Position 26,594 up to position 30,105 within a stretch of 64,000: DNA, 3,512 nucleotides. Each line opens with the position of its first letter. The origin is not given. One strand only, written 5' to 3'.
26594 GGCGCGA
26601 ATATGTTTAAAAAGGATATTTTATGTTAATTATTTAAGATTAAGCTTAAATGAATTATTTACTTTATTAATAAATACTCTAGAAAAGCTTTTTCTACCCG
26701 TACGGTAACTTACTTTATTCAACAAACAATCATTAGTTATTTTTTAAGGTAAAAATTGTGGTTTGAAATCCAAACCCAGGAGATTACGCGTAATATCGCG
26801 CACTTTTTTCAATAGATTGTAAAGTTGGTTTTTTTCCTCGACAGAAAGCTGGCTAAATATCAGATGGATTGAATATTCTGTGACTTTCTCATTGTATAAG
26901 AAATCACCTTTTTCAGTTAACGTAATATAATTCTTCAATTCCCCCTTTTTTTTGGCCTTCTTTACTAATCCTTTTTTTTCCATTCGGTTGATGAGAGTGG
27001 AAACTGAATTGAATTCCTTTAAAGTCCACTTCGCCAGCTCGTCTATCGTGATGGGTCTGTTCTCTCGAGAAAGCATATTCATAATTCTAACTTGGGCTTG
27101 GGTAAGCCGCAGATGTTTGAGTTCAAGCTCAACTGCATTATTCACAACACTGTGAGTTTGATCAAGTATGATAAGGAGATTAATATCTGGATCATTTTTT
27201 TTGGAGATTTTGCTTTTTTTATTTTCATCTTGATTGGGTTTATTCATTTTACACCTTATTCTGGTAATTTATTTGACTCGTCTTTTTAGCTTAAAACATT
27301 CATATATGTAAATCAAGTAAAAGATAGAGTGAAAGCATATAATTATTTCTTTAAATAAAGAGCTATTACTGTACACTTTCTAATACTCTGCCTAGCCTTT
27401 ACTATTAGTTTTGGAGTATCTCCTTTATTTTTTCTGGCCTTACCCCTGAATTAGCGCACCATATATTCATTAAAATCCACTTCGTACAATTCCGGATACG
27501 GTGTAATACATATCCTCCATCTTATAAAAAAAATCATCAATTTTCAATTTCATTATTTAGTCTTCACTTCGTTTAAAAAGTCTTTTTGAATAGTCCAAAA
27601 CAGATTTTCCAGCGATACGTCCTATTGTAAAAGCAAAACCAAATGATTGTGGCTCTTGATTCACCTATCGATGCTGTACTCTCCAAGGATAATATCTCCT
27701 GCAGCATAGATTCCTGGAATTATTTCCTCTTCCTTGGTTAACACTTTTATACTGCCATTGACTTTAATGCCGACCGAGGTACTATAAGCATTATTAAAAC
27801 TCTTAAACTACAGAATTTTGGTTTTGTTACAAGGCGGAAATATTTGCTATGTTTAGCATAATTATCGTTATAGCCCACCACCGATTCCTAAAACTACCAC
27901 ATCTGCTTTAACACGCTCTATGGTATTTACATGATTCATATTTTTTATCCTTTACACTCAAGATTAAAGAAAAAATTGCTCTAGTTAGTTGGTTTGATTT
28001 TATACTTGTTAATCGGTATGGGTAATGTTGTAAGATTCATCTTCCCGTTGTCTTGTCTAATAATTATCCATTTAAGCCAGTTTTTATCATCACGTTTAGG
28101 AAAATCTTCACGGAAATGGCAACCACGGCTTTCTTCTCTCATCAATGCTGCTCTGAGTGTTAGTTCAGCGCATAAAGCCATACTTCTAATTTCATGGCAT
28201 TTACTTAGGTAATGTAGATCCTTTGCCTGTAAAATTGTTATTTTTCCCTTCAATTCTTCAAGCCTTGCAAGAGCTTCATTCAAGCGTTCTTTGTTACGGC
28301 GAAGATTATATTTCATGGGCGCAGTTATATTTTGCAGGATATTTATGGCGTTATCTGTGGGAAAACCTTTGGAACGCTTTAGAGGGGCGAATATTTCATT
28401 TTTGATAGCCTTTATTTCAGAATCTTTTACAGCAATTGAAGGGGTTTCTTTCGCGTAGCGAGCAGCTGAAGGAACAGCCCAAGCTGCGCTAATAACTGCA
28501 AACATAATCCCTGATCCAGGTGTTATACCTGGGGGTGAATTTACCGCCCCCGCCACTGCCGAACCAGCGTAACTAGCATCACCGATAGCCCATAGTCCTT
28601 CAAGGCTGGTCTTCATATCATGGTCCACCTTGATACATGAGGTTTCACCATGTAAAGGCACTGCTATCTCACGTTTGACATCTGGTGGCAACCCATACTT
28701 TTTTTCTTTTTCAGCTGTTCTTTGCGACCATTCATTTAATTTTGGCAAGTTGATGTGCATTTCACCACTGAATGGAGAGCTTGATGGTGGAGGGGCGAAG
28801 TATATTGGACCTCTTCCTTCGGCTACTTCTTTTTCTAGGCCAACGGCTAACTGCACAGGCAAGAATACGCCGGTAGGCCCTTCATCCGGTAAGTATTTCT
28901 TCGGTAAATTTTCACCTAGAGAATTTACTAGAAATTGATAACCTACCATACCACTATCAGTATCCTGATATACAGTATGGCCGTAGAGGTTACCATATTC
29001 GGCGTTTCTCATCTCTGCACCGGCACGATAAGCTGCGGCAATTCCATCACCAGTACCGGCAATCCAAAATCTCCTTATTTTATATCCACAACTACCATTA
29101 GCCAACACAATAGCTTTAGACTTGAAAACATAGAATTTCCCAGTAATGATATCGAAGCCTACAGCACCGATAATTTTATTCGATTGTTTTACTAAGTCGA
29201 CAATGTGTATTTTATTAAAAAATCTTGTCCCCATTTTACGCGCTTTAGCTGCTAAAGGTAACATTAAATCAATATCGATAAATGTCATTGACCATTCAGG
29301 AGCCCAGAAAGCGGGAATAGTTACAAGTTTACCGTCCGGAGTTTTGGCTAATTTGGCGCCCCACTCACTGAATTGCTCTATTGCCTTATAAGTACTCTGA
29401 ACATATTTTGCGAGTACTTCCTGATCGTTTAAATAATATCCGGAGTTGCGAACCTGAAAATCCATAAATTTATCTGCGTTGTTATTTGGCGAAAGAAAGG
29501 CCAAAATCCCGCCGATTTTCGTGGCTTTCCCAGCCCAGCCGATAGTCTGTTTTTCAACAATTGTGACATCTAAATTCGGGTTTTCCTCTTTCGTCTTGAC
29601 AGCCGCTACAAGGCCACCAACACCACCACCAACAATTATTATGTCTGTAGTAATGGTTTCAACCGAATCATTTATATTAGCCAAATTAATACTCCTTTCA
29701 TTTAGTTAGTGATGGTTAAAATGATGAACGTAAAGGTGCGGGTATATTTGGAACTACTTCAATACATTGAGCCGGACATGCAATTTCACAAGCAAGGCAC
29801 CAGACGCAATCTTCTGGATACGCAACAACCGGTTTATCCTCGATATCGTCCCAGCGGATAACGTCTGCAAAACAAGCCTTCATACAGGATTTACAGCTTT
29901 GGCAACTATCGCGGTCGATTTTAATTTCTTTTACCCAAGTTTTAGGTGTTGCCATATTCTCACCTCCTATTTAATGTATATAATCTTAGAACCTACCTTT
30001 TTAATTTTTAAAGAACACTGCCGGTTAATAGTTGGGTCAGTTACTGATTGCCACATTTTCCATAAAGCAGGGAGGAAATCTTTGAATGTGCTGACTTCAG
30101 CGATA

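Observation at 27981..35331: Divergent operons resembling the anaerobic phloroglucinol/acyl-phloroglucinol degradation pathway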

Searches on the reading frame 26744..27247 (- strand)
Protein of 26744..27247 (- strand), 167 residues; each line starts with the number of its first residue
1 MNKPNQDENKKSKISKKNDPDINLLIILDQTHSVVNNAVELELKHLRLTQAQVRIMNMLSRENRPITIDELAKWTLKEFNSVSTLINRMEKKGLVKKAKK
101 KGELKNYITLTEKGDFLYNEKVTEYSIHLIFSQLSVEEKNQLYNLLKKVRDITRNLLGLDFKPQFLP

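Call 4: search_protein_families(library=pfam, proteins=[window:26744-27247:-], max_evalue=0.01)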
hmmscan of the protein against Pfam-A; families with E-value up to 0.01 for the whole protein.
window:26744-27247:- (167 aa): 7 families
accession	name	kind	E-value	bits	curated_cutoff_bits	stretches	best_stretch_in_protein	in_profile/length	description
PF12802.13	MarR_2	-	2.9e-06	27.8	27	1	48-97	3-52/61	MarR family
PF03965.22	Penicillinase_R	-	5.9e-06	27.1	22.6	1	48-119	1-74/115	Penicillinase repressor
PF13463.12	HTH_27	-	6.6e-06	26.8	22.2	1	48-114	1-68/68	Winged helix DNA-binding domain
PF01047.28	MarR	-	1.7e-05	25.1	24.6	1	48-101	1-53/59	MarR family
PF25212.1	HVO_A0114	-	4.3e-05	23.7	27.6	1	46-104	18-75/84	HVO_A0114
PF13412.12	HTH_24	-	0.002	18.1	21.9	1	52-96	5-48/48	Winged helix-turn-helix DNA-binding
PF03551.20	PadR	-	0.0072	16.7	27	0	84-115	36-70/75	Transcriptional regulator PadR-like family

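Call 5: search_protein_families(library=ncbifam, proteins=[window:26744-27247:-], max_evalue=0.01)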
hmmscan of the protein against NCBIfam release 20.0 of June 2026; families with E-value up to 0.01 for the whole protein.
window:26744-27247:- (167 aa): 10 families
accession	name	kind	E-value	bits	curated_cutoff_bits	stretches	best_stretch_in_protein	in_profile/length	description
TIGR02337.1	HpaR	equivalog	1e-09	38.3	121.2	1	42-148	20-128/130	homoprotocatechuate degradation operon regulator HpaR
NF053777.1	Saro0803TransReg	equivalog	3.9e-07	29.8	200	1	31-150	18-139/140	Saro_0803 family transcriptional regulator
TIGR04472.1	reg_rSAM_mob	hypoth_equivalog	1.5e-06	28.3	240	1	49-151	30-134/141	radical SAM mobile pair system MarR family transcriptional regulator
NF010349.0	PRK13777.1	equivalog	2.4e-05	23.8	153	1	59-146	54-142/190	HTH-type transcriptional regulator Hpr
NF045593.1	bilirub_TF_BilQ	equivalog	6.8e-05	22.6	125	1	64-151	43-133/135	bilirubin utilization transcriptional regulator BilQ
NF052638.1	TransRegOhrRVib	equivalog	0.00011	22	200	1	42-149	29-136/141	transcriptional regulator OhrR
NF008122.0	PRK10870.1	equivalog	0.0005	19.8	157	1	55-149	61-158/176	transcriptional repressor MprA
NF040939.2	trans_reg_lrs14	equivalog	0.00058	19.9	90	1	47-102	18-73/103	Lrs14 family HTH-type transcriptional regulator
NF053606.1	Sta1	subfamily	0.00084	19.4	80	1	48-104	18-73/100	Sta1 family transcriptional regulator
NF002926.0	PRK03573.1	equivalog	0.0022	17.9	120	1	39-151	20-135/144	transcriptional regulator SlyA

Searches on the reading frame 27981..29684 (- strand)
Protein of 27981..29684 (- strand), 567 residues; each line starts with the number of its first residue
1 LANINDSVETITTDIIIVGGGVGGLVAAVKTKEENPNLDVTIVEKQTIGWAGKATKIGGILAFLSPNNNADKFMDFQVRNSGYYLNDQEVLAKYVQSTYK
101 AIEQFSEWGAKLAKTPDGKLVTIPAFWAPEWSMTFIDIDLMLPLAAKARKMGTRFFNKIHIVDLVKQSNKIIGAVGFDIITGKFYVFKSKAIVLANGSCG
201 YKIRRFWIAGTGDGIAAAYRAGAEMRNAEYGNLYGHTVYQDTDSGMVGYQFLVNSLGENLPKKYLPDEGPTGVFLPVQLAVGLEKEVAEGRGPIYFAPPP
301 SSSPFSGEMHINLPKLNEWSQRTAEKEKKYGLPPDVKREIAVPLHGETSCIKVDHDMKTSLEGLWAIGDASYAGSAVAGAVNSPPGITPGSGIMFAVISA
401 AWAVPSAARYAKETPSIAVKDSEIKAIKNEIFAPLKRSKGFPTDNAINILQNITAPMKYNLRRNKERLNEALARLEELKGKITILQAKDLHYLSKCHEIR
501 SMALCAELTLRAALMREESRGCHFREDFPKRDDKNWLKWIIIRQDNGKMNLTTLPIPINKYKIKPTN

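Call 4: search_protein_families(library=pfam, proteins=[window:27981-29684:-], max_evalue=0.01)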
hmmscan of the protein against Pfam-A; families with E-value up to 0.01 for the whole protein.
window:27981-29684:- (567 aa): 9 families
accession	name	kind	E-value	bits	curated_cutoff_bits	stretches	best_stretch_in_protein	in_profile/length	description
PF02910.25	Succ_DH_flav_C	-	8.4e-24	84.4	20.8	1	460-566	13-126/130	Fumarate reductase flavoprotein C-term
PF00890.30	FAD_binding_2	-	1.9e-21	77.2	20.4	1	14-229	1-246/414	FAD binding domain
PF07992.20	Pyr_redox_2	-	3.3e-09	37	26.1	1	14-198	2-109/291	Pyridine nucleotide-disulphide oxidoreductase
PF01266.30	DAO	-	4.7e-08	33.4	27.9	1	14-120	1-90/353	FAD dependent oxidoreductase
PF01946.23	Thi4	-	5.9e-06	26.1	26.2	1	4-73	9-76/235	Thi4 family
PF13450.12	NAD_binding_8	-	0.00012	22.7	21.9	1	17-47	1-29/68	NAD(P)-binding Rossmann-like domain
PF12831.13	FAD_oxidored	-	0.005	16.6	27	0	14-47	1-32/416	FAD dependent oxidoreductase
PF03486.20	HI0933_like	-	0.006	16.5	50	0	14-120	2-101/244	HI0933-like protein Rossmann domain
PF04820.20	Trp_halogenase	-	0.008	15.5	21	0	14-52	1-41/458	Tryptophan halogenase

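Call 5: search_protein_families(library=ncbifam, proteins=[window:27981-29684:-], max_evalue=0.01)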
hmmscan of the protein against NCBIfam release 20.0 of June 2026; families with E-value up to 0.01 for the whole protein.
window:27981-29684:- (567 aa): 58 families (the best 25 are shown)
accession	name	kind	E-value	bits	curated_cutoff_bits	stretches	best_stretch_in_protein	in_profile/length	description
NF004724.0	PRK06069.1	subfamily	8.9e-51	172.7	826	1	8-562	1-571/577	succinate dehydrogenase/fumarate reductase flavoprotein subunit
NF006131.0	PRK08275.1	equivalog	1.7e-50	171.9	587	1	6-556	4-552/577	fumarate reductase/succinate dehydrogenase flavoprotein subunit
NF004900.0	PRK06263.1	equivalog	1.5e-48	165.7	718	2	9-229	4-229/546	fumarate reductase (CoM/CoB) subunit TfrA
NF005331.0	PRK06854.1-2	equivalog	4.5e-48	164.1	557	1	7-555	4-551/563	adenylyl-sulfate reductase subunit alpha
TIGR01812.1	sdhA_frdA_Gneg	subfamily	1.1e-47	162.8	567.3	1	14-563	1-563/568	succinate dehydrogenase or fumarate reductase, flavoprotein subunit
NF005866.0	PRK07803.1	equivalog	2.1e-40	138.5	819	3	344-550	387-592/631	fumarate reductase/succinate dehydrogenase flavoprotein subunit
NF005037.0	PRK06452.1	equivalog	2e-38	132.3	862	1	9-563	2-561/566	succinate dehydrogenase flavoprotein subunit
NF042982.1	MFR_Fp_SdhA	equivalog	4e-38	131.2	1100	2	11-265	46-312/612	8-methylmenaquinol:fumarate reductase flavoprotein subunit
TIGR01176.1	fum_red_Fp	equivalog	1.2e-36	126.5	932.7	2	10-231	1-228/580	fumarate reductase (quinol) flavoprotein subunit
NF006686.0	PRK09231.1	equivalog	1.2e-36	126.4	854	2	9-232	2-231/598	fumarate reductase (quinol) flavoprotein subunit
TIGR01816.1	sdhA_forward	equivalog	3.2e-36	124.6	727.35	3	347-552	358-563/584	succinate dehydrogenase flavoprotein subunit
NF004613.0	PRK05945.1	equivalog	4.9e-36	124.5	824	2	13-266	4-269/575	succinate dehydrogenase/fumarate reductase flavoprotein subunit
TIGR00551.1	nadB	equivalog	4e-31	108.3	452.75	2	13-233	3-224/489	L-aspartate oxidase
NF005867.0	PRK07804.1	equivalog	1.8e-29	102.4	639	3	345-550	358-537/548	L-aspartate oxidase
TIGR02061.1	aprA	equivalog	1.9e-29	102.6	641.75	2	14-226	1-230/616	adenylyl-sulfate reductase subunit alpha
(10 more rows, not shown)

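Call 55: search_solved_structures(query=window:27981-29684:-, max_evalue=1e-10)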
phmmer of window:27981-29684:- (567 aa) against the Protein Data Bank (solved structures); distinct sequences matched with E-value up to 1e-10: 35.
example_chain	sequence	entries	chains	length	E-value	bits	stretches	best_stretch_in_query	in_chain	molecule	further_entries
8a8o_A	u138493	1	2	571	5.8e-32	113.9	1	8-545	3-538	Alpha-subunit of the PAPS reductase from Methanothermococcus thermolithotrophicus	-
1jnr_A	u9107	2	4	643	8.1e-27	97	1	8-223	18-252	adenylylsulfate reductase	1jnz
2fja_A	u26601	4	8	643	1e-26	96.7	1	8-223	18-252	adenylylsulfate reductase, subunit A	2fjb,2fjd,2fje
7d6v_A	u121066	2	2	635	1.1e-24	89.9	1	9-231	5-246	Succinate dehydrogenase subunit A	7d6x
1e7p_A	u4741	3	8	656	9.7e-22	80.2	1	140-556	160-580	Fumarate reductase flavoprotein subunit | QUINOL-FUMARATE REDUCTASE FLAVOPROTEIN SUBUNIT A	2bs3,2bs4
2bs2_A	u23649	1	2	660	1e-21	80.2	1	140-556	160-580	QUINOL-FUMARATE REDUCTASE FLAVOPROTEIN SUBUNIT A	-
1qlb_A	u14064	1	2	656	2.3e-21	79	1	140-556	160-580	FUMARATE REDUCTASE FLAVOPROTEIN SUBUNIT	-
8b6g_CA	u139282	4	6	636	5.6e-21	77.7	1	11-541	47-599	Succinate dehydrogenase [ubiquinone] flavoprotein subunit, mitochondrial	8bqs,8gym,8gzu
3p4p_A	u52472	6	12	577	1.7e-19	72.8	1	9-549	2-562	Fumarate reductase flavoprotein subunit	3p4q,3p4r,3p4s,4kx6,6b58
5vpn_A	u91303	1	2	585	1.8e-19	72.7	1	9-549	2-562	Fumarate reductase flavoprotein subunit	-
2b76_A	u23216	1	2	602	1.9e-19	72.6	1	9-549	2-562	Fumarate reductase flavoprotein subunit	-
1kf6_A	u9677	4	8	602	1.9e-19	72.6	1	9-549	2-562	FUMARATE REDUCTASE FLAVOPROTEIN | Fumarate reductase flavoprotein subunit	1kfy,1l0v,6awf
3cir_A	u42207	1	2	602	2e-19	72.6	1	9-549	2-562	Fumarate reductase flavoprotein subunit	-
6lum_A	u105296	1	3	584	2.4e-19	72.3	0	13-266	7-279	Succinate dehydrogenase subunit A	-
9lig_A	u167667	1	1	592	1.5e-18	69.7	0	14-292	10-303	Succinate dehydrogenase [ubiquinone] flavoprotein subunit, mitochondrial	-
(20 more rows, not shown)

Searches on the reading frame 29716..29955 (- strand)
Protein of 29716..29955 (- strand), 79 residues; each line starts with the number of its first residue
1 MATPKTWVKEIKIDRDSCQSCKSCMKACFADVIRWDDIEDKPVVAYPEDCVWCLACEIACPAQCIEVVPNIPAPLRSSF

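Call 30: search_protein_families(library=pfam, proteins=[window:29716-29955:-], max_evalue=0.001)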
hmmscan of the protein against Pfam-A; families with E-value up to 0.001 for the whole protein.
window:29716-29955:- (79 aa): 7 families
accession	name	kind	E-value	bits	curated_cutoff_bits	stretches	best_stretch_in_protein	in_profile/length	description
PF12797.12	Fer4_2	-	2.1e-07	30.9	24.5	0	11-28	3-20/22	4Fe-4S binding domain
PF12838.12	Fer4_7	-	2.8e-07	31.3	27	1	17-64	1-52/52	4Fe-4S dicluster domain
PF00037.32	Fer4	-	3.8e-07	30.1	21.1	1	11-34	1-24/24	4Fe-4S binding domain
PF13237.11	Fer4_10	-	9.8e-07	29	25.5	1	11-61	2-53/53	4Fe-4S dicluster domain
PF13187.11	Fer4_9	-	1.1e-06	29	27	1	18-65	2-52/52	4Fe-4S dicluster domain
PF14697.11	Fer4_21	-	3.1e-06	27.7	35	1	12-67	2-59/59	4Fe-4S dicluster domain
PF12837.12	Fer4_6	-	1.3e-05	25.4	25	1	11-29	2-20/24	4Fe-4S binding domain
